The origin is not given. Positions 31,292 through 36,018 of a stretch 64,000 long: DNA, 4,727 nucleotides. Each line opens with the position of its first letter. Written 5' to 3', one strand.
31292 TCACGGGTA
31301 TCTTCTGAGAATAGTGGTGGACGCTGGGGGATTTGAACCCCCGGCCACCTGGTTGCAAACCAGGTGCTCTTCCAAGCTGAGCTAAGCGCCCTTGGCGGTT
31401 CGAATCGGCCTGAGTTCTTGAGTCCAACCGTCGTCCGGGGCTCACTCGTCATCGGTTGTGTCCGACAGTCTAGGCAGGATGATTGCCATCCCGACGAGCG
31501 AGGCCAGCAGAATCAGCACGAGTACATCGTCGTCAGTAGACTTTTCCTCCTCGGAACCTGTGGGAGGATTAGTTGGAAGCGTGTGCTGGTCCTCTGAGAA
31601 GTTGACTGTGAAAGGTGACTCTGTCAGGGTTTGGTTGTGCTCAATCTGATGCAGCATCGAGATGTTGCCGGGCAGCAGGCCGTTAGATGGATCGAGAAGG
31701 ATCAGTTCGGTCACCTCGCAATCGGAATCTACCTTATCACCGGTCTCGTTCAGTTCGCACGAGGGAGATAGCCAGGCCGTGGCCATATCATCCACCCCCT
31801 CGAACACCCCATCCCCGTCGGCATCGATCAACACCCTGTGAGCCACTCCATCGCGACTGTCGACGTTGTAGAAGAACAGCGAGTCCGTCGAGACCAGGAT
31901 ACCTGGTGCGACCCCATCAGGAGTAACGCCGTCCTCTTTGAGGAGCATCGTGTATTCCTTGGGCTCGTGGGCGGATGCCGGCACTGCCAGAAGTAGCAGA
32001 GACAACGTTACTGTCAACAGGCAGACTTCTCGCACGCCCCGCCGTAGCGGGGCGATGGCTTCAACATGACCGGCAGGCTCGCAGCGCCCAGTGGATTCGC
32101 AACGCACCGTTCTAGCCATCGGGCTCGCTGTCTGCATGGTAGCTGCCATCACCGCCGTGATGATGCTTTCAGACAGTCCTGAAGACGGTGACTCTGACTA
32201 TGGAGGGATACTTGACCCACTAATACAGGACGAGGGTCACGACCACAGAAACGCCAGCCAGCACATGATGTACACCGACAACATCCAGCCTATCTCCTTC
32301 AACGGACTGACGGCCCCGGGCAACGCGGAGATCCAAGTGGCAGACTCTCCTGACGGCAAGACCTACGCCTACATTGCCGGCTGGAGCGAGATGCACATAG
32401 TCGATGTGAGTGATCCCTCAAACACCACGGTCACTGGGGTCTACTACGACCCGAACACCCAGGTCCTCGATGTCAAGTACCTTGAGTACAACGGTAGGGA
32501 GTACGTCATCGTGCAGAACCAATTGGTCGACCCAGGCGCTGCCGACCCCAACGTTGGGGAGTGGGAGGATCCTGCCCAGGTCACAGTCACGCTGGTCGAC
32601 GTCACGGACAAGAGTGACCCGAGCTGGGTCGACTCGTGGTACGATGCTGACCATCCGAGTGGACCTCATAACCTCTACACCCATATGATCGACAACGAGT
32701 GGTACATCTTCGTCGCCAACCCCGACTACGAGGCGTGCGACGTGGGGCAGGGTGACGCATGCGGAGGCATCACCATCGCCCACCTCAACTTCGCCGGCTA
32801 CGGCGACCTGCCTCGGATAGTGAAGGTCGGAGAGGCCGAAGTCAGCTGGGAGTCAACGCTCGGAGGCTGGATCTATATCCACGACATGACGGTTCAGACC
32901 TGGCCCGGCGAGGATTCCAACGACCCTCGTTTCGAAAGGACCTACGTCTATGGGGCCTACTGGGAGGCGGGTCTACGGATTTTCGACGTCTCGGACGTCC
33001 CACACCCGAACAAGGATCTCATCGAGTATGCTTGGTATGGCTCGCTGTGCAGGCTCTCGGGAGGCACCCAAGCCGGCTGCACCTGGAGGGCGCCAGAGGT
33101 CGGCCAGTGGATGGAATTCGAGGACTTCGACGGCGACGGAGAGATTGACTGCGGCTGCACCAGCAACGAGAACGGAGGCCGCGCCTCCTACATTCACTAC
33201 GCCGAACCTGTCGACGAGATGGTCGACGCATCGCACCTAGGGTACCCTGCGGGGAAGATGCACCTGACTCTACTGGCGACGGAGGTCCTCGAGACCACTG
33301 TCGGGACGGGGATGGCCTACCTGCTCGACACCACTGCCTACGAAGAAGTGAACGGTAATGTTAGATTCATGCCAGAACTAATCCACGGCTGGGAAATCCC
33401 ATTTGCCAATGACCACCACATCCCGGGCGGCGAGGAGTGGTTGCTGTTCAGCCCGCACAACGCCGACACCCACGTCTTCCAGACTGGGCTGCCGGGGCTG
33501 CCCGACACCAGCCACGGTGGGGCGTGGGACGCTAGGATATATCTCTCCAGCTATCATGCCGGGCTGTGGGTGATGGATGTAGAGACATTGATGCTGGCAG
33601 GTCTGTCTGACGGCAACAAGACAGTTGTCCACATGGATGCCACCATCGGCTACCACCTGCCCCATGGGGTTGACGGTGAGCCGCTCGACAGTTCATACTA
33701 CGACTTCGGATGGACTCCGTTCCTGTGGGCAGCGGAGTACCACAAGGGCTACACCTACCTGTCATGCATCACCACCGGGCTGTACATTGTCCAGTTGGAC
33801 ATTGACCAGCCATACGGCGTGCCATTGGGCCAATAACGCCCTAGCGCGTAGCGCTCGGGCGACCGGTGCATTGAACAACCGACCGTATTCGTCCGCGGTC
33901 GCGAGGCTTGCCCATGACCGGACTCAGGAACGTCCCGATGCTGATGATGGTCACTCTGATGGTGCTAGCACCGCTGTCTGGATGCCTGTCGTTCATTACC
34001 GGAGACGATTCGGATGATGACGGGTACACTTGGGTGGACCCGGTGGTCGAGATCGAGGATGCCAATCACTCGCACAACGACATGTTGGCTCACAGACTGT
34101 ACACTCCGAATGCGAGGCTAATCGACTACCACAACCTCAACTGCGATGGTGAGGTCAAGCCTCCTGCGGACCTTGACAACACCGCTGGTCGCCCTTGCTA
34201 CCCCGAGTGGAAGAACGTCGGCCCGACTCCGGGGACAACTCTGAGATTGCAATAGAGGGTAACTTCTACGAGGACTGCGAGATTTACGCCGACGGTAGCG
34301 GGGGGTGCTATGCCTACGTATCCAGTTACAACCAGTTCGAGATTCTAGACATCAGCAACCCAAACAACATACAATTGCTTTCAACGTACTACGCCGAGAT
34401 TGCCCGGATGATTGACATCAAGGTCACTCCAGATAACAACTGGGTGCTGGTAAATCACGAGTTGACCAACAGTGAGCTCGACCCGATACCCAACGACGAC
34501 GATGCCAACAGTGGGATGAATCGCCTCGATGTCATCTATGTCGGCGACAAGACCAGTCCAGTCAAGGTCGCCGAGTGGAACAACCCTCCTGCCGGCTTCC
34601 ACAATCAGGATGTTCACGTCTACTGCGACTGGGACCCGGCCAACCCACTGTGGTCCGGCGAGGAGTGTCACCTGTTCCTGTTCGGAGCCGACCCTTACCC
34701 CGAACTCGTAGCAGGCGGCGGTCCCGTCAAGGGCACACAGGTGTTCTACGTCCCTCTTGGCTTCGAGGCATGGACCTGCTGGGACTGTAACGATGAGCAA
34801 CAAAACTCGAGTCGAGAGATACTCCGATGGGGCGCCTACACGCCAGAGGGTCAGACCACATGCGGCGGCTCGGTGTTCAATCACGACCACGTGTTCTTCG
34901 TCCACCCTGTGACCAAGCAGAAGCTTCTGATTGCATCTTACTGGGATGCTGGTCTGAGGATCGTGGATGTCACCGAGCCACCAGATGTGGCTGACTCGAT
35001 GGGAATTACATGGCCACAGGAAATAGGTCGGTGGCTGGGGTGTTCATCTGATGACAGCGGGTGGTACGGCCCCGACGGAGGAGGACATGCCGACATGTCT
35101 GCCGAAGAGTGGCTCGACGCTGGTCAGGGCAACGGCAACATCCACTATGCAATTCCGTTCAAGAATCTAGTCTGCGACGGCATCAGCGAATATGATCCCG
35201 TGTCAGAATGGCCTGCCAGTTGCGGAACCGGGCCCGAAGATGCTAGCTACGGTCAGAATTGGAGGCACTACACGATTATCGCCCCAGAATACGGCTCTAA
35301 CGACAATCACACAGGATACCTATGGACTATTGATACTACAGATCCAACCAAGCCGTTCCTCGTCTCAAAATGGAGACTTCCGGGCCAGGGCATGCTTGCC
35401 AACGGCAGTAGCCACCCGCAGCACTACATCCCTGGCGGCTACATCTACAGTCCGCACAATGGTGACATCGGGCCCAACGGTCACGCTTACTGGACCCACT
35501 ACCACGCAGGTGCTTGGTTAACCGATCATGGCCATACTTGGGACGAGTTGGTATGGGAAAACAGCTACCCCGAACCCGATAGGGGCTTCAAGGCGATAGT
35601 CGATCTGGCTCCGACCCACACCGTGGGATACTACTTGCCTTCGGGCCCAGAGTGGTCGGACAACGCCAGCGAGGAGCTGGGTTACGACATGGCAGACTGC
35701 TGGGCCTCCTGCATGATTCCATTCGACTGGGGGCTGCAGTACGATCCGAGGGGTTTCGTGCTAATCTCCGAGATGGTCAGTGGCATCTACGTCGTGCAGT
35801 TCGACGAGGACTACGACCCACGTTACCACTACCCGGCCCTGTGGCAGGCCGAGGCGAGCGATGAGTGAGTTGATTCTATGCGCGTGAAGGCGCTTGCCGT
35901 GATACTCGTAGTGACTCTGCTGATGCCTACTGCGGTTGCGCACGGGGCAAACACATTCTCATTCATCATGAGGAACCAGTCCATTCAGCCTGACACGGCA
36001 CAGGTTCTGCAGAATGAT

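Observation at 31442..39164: Candidate undescribed surface copper-handling/redox module: 2 His1 cupredoxin-like proteins, 2 LVIVD beta-propellers, 2 Sco1/SenC and an Ig-like anchor protein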

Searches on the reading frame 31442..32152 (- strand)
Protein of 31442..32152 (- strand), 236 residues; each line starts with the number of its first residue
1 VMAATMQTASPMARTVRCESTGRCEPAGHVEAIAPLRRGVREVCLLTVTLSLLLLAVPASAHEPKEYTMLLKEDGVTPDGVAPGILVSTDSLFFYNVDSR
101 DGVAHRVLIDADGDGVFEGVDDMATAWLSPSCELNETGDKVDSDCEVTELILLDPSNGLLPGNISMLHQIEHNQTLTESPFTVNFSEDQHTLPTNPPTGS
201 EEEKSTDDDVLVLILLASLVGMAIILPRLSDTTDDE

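Call 3: search_protein_families(library=pfam, proteins=[window:31442-32152:-], max_evalue=0.1)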
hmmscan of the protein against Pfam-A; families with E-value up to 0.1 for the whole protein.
window:31442-32152:- (236 aa): 0 families

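Call 5: search_protein_families(library=ncbifam, proteins=[window:31442-32152:-], max_evalue=0.1)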
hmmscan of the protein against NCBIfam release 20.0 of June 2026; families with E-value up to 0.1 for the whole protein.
window:31442-32152:- (236 aa): 0 families

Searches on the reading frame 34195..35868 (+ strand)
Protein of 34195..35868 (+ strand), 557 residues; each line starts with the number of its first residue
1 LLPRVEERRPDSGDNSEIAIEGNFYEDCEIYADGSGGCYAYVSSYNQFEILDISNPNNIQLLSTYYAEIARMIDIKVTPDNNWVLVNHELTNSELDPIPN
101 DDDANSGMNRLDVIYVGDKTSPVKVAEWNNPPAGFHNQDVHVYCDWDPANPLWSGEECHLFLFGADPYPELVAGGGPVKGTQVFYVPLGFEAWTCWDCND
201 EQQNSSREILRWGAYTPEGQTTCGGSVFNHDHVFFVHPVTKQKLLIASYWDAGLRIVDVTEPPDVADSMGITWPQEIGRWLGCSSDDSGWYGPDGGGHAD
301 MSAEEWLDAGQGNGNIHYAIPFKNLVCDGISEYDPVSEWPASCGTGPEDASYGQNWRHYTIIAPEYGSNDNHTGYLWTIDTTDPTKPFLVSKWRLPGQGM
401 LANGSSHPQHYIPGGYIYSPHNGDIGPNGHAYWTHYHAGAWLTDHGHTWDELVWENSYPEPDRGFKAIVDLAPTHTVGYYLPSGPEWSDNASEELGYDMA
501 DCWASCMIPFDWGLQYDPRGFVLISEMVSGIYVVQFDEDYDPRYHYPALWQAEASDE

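Call 3: search_protein_families(library=pfam, proteins=[window:34195-35868:+], max_evalue=0.1)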
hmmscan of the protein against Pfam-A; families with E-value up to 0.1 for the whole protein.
window:34195-35868:+ (557 aa): 1 family
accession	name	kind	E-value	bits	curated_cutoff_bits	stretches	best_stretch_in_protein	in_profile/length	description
PF08309.17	LVIVD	-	9.5e-07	28.5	20.2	1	37-65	11-40/42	LVIVD repeat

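Call 5: search_protein_families(library=ncbifam, proteins=[window:34195-35868:+], max_evalue=0.1)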
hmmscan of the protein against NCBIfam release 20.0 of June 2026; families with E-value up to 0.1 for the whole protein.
window:34195-35868:+ (557 aa): 1 family
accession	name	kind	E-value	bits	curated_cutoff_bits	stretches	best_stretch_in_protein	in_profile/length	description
TIGR04312.1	choice_anch_B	subfamily_domain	0.009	15.3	100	0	38-86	45-95/364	choice-of-anchor B family protein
